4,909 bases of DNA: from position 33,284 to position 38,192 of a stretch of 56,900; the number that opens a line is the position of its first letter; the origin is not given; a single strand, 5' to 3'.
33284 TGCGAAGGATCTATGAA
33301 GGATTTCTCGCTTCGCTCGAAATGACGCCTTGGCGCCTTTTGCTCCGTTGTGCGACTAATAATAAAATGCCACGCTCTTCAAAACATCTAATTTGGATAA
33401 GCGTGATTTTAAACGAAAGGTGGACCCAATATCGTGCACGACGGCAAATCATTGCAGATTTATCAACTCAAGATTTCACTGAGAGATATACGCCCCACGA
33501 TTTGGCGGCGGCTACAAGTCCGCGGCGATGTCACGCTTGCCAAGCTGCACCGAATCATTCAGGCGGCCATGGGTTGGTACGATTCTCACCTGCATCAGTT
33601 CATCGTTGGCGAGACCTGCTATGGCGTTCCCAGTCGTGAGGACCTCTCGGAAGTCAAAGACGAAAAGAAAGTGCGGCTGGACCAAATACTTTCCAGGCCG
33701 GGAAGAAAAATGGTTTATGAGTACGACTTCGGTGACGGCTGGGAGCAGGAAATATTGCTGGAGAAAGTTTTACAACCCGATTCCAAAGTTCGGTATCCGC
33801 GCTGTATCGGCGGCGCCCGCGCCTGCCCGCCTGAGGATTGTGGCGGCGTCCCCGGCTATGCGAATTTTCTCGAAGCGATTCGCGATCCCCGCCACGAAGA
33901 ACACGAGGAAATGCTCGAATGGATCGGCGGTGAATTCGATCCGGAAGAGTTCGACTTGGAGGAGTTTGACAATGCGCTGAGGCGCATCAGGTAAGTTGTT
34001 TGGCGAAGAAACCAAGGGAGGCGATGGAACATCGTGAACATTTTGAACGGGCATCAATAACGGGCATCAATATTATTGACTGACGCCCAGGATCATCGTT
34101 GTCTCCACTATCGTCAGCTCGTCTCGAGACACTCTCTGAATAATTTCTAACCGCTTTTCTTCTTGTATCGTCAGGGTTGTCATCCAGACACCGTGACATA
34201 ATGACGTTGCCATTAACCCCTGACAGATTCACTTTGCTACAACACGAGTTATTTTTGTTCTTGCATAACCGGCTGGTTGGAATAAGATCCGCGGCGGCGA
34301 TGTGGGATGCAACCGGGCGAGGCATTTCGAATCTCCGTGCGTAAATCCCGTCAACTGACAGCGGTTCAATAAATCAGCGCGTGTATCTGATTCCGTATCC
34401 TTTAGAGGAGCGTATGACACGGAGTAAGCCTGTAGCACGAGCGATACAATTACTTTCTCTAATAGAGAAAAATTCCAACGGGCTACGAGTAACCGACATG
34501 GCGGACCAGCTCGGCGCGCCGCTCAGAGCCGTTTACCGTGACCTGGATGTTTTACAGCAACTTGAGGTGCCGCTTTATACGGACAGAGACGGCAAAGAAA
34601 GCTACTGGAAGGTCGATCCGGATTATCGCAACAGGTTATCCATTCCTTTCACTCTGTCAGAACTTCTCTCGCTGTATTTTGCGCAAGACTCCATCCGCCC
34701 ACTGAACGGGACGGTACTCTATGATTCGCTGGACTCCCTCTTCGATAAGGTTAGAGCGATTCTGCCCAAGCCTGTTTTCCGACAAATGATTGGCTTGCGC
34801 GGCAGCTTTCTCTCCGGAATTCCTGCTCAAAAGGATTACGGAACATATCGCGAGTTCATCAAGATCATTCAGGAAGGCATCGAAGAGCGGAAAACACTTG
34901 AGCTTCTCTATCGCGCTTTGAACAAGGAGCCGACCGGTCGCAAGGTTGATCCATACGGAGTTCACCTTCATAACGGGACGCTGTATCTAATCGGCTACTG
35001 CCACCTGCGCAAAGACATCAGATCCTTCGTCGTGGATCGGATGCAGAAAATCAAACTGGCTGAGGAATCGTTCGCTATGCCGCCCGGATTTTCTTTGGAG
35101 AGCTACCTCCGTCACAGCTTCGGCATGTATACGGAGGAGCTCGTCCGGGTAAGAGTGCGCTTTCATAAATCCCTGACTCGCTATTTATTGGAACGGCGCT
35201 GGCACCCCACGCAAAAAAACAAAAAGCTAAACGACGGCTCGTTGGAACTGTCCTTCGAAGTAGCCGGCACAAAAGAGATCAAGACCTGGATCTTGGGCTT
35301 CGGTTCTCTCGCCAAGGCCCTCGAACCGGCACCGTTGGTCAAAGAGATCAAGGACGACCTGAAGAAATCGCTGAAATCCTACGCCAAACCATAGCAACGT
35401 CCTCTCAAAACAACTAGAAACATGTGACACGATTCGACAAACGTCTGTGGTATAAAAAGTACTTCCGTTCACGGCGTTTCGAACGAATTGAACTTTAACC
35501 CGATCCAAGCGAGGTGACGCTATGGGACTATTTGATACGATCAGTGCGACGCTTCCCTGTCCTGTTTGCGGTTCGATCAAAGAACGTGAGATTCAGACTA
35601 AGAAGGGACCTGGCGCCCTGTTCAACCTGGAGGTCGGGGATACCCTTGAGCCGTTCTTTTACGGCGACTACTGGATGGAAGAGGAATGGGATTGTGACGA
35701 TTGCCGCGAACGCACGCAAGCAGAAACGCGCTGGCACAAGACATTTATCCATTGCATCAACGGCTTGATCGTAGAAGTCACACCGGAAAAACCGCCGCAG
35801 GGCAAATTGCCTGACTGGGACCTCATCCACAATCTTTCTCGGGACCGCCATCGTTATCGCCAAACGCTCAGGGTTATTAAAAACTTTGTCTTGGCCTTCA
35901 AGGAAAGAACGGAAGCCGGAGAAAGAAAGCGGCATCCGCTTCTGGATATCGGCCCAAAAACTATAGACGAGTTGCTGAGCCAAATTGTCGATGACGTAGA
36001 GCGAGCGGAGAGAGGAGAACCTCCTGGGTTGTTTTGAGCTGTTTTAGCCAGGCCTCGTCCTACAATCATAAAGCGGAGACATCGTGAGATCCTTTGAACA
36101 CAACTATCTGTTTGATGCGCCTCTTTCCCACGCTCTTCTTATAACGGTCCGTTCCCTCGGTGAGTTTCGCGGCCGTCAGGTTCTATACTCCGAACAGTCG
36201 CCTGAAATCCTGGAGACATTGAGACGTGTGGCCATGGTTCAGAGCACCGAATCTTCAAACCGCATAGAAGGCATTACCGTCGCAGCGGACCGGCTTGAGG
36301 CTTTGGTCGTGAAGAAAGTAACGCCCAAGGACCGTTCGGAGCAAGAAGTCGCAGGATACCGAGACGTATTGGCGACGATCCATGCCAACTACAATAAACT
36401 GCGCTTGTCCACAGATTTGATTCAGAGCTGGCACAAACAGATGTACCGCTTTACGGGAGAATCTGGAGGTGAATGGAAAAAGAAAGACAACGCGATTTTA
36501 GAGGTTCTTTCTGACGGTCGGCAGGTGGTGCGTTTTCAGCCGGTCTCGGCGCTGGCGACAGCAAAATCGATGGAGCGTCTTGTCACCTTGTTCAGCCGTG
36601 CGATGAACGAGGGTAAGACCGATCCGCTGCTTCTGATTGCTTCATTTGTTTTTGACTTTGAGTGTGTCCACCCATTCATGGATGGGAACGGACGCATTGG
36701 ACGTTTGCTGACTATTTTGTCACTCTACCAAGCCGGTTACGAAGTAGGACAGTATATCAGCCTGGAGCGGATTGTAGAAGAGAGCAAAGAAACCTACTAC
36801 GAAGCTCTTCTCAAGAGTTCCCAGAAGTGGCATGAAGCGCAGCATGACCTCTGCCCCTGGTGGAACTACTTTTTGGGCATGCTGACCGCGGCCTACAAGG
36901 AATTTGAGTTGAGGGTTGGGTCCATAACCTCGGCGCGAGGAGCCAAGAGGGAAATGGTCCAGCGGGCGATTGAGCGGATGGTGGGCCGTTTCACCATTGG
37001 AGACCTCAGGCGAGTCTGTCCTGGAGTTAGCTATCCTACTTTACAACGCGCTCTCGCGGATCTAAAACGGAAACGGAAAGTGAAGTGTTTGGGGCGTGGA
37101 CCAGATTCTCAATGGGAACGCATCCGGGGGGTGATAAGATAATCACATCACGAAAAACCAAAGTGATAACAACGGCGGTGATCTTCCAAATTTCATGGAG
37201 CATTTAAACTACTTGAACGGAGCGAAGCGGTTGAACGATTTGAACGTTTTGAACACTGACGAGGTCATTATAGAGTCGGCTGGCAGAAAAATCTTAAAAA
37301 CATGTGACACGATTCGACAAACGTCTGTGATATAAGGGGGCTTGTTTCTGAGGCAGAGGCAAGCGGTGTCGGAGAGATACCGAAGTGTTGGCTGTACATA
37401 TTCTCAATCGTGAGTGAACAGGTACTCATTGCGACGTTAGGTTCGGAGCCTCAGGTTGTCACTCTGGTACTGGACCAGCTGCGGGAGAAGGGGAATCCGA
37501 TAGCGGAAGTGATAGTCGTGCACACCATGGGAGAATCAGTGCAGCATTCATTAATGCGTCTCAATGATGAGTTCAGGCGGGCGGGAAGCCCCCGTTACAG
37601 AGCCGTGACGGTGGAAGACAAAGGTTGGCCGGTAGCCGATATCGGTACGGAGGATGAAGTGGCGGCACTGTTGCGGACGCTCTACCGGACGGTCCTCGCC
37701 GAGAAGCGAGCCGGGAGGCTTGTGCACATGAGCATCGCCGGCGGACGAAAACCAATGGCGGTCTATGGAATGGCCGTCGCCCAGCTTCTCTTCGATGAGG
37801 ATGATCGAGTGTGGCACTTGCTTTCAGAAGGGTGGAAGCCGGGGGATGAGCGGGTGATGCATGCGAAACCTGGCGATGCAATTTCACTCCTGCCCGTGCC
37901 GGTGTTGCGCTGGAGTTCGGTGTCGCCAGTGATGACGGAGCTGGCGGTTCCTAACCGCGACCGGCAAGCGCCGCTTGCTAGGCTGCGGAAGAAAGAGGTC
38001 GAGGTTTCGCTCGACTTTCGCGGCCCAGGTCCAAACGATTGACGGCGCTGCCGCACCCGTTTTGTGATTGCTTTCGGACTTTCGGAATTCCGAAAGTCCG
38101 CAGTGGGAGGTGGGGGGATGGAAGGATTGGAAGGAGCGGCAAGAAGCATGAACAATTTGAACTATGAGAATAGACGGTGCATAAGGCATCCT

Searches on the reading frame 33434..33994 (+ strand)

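Call 73: search_protein_families(library=pfam, proteins=[window:33434-33994:+], max_evalue=0.001)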
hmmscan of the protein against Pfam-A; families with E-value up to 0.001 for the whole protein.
window:33434-33994:+ (186 aa): 1 family
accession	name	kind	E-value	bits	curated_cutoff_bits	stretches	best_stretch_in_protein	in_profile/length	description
PF07929.16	PRiA4_ORF3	-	4e-75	251.8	26.6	1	8-177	1-173/173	Plasmid pRiA4b ORF-3-like protein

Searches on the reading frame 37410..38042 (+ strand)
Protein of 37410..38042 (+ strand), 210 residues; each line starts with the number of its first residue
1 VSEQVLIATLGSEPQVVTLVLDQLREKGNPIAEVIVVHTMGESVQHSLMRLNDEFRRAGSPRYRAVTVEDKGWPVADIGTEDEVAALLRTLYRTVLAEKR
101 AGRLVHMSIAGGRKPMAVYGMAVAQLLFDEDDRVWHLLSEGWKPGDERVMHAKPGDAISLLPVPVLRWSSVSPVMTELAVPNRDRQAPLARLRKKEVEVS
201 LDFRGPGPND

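Call 9: search_protein_families(library=padloc, proteins=[window:37410-38042:+], max_evalue=0.01)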
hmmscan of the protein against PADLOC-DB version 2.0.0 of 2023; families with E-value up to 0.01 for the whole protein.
window:37410-38042:+ (210 aa): 16 families
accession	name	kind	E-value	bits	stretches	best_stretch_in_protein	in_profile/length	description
PDLC01851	CARF3--CARF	-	8.8e-71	236.5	1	3-180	2-179/279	-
PDLC01855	CARF3--CARF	-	4.2e-42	142.8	1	3-179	4-189/288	-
PDLC01354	Csx1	-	4.8e-40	135.5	1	3-174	2-171/189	CAS-III; associated_signaling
PDLC01633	Csx1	-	1.8e-38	130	1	13-178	1-160/177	CAS-III; associated_signaling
PDLC01036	WYL/Csx1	-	2.3e-34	117.4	1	1-194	1-192/279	CARF+WYL C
PDLC01336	Csx1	-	1.1e-23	81.9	1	4-137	2-122/123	CAS-III; associated_signaling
PDLC01906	CARF5--CARF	-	9.9e-15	52.9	1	6-140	5-131/246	-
PDLC01904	CARF5--CARF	-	6.4e-13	47.2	1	3-138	2-150/351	-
PDLC01980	CARF_m13--CARF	-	1.7e-11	42.4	1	6-120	4-109/168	-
PDLC01907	CARF5--CARF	-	2.1e-11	41.6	1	3-142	2-135/325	-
PDLC01299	Csx1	-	1.4e-10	39.7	1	5-139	1-144/193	CAS-III; associated_signaling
PDLC01909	CARF5--CARF_TM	-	1.4e-09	36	1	3-138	6-154/340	-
PDLC01908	CARF5--CARF_ADA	-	1.8e-06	25.1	1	5-127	3-133/605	-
PDLC01926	CARF7--CARF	-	0.00015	19.3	1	80-127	120-167/241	-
PDLC01063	Csx1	-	0.00035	18.7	1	6-120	4-106/167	Type I associated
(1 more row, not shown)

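Call 10: search_protein_families(library=pfam, proteins=[window:37410-38042:+], max_evalue=0.01)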
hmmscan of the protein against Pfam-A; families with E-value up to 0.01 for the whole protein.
window:37410-38042:+ (210 aa): 1 family
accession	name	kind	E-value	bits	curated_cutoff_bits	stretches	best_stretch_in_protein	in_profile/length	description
PF09623.16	Cas_NE0113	-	5.9e-38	131.2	23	1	13-187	1-197/208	CRISPR-associated protein NE0113 (Cas_NE0113)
